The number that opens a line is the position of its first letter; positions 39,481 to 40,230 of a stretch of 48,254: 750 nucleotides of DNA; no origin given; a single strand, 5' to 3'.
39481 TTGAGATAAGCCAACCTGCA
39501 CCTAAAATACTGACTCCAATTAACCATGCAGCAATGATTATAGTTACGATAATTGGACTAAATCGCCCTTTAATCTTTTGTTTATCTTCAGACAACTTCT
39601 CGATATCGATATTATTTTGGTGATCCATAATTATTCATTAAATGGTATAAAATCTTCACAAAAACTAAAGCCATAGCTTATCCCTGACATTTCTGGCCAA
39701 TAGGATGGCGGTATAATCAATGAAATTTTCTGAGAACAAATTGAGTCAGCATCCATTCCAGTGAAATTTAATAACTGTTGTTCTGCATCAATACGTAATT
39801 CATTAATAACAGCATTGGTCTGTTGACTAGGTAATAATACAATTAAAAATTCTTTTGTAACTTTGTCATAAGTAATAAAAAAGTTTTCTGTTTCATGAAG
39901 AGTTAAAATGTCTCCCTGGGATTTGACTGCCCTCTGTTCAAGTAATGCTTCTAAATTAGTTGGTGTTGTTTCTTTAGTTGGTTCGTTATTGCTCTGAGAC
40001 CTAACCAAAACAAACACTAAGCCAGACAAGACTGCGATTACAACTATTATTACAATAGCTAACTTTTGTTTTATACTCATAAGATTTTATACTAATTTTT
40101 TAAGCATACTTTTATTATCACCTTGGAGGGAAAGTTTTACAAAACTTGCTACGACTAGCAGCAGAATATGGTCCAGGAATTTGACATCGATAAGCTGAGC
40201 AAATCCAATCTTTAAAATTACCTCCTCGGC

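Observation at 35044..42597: Seven-gene exported cell-wall-hydrolase operon built around three pilin-like-module / peptidoglycan-hydrolase fusion paralogs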

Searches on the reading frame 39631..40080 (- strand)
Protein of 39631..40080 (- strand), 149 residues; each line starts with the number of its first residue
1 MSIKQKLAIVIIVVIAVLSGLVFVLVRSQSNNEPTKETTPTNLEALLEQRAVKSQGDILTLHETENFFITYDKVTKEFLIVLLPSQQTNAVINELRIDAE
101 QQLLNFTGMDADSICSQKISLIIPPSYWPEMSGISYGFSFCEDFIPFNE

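Call 3: search_protein_families(library=pfam, proteins=[window:39631-40080:-], max_evalue=0.1)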
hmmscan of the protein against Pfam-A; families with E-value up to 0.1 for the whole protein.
window:39631-40080:- (149 aa): 2 families
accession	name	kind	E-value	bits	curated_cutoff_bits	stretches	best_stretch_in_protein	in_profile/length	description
PF14221.11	DUF4330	-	0.042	14.4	27.6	1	9-54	20-65/167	Domain of unknown function (DUF4330)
PF06480.20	FtsH_ext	-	0.095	13.4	25.5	0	10-55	3-46/103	FtsH Extracellular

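Call 4: search_protein_families(library=ncbifam, proteins=[window:39631-40080:-], max_evalue=0.1)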
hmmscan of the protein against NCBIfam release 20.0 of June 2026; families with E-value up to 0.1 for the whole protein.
window:39631-40080:- (149 aa): 1 family
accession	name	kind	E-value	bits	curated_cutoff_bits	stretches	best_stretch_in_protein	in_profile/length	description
NF033218.1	anchor_AmaP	equivalog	0.055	13.2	55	0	1-36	1-35/166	alkaline shock response membrane anchor protein AmaP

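Call 51: find_homologous_proteins(query=window:39631-40080:-, max_evalue=0.001)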
Query window:39631-40080:- (149 aa): 2 proteins with E <= 0.001 among 14 candidates.
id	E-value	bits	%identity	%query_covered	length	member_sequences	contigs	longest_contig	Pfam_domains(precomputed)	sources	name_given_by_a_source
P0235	4.6e-90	317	100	100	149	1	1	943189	-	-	-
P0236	5.9e-42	161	57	100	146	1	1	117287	-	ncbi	-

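Call 68: predict_structure(alignment_id=A6)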
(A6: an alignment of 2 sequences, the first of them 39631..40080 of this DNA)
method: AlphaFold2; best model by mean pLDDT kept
length: 149 residues; sequences in the alignment: 2
mean_pLDDT: 77.1   pTM: 0.63
mean pLDDT of the five models: 77.1, 75.4, 74.7, 73.1, 72.0
residues with pLDDT >= 90: 41; 70-90: 67; 50-70: 26; < 50: 15
segments of 3 or more residues with pLDDT < 50: 27-40
pLDDT, mean of each block of 10 residues (from residue 1): 67 68 49 40 84 93 93 92 77 89 90 86 78 77 73
secondary structure, 60 per line:
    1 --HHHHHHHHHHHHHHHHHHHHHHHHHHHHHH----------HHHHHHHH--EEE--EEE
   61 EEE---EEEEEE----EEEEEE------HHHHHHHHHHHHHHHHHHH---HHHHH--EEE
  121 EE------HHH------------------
elements in order: H3-32 H43-50 E53-55 E58-63 E67-72 E77-82 H89-107 H111-115 E118-122

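Call 70: fold_search(model_id=the predicted structure, library=pdb)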
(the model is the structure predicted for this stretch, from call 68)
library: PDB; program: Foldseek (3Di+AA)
matches with E <= 10: 655; with E <= 0.001: 0
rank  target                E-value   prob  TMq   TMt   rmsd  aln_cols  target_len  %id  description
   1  2hl9                  2.5e-01  0.18  0.24  0.19   9.4        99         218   12  SUMO protease Ulp1 with the catalytic cysteine oxidized to a sulfonic acid (released 2007-07-31)
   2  4rvn_B                3.1e-01  0.20  0.24  0.11   8.6        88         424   18  Crystal structure of a Putative Acyl-CoA ligase (BT_0428) from Bacteroides thetaiotaomicron VPI-5482 at 2.20 A resolut (released 2015-01-21)
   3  5xxr_B                3.1e-01  0.12  0.22  0.26  13.9       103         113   14  Crystal structure of selenomethionine labelled RIBT from Bacillus subtilis (released 2018-01-03)
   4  3zo5_A                3.3e-01  0.15  0.22  0.16  11.6        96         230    9  Structure of SENP2-Loop1 in complex with preSUMO-2 (released 2014-01-29)
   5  9me8_A                3.5e-01  0.07  0.19  0.06  12.3       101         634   11  Co-crystal structure of maltose binding protein (MBP)-human SENP3 fusion protein in complex with PELP1 peptide (released 2025-08-06)
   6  1th0_B                3.8e-01  0.10  0.20  0.16  11.6       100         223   11  Structure of human Senp2 (released 2004-09-14)
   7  5aek_M                4.0e-01  0.12  0.22  0.17  10.4        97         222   11  Crystal structure of the human SENP2 C548S in complex with the human SUMO1 K48M F66W (released 2016-01-20)
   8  2hkp                  4.3e-01  0.16  0.22  0.17   5.5        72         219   12  SUMO protease Ulp1 with the catalytic cysteine oxidized to a sulfenic acid (released 2007-07-31)
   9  2cnm_A                4.3e-01  0.06  0.13  0.13  11.6        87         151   20  RimI - Ribosomal S18 N-alpha-protein acetyltransferase in complex with a bisubstrate inhibitor (Cterm-Arg-Arg-Phe-Tyr- (released 2007-05-22)
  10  5ms8                  4.6e-01  0.18  0.26  0.12  13.1       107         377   10  Crystal structure of the legionella pneumophila effector protein RavZ_1-487 (released 2017-04-19)
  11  9s4q_Kl               4.6e-01  0.15  0.29  0.24  10.9       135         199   13  Cryo-EM structure of the Saccharomyces cerevisiae KMN junction complex lacking the Mis12c(Mtw1c) head 2 domain (released 2026-04-08)
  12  2io1_C                4.6e-01  0.13  0.21  0.16  11.7        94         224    8  Crystal structure of human Senp2 in complex with preSUMO-3 (released 2006-11-14)
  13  3o0d_D                5.2e-01  0.13  0.15  0.09   6.2        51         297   18  Crystal structure of Lip2 lipase from Yarrowia lipolytica at 1.7 A resolution (released 2010-11-24)
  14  2hl8                  5.2e-01  0.11  0.23  0.18  10.8       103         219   13  SUMO protease Ulp1 with the catalytic cysteine oxidized to a sulfinic acid (released 2007-07-31)
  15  5ms2_A                5.5e-01  0.23  0.28  0.12  10.9       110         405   13  Crystal structure of the Legionella pneumophila effector protein RavZ in complex with human LC3B (released 2017-04-19)
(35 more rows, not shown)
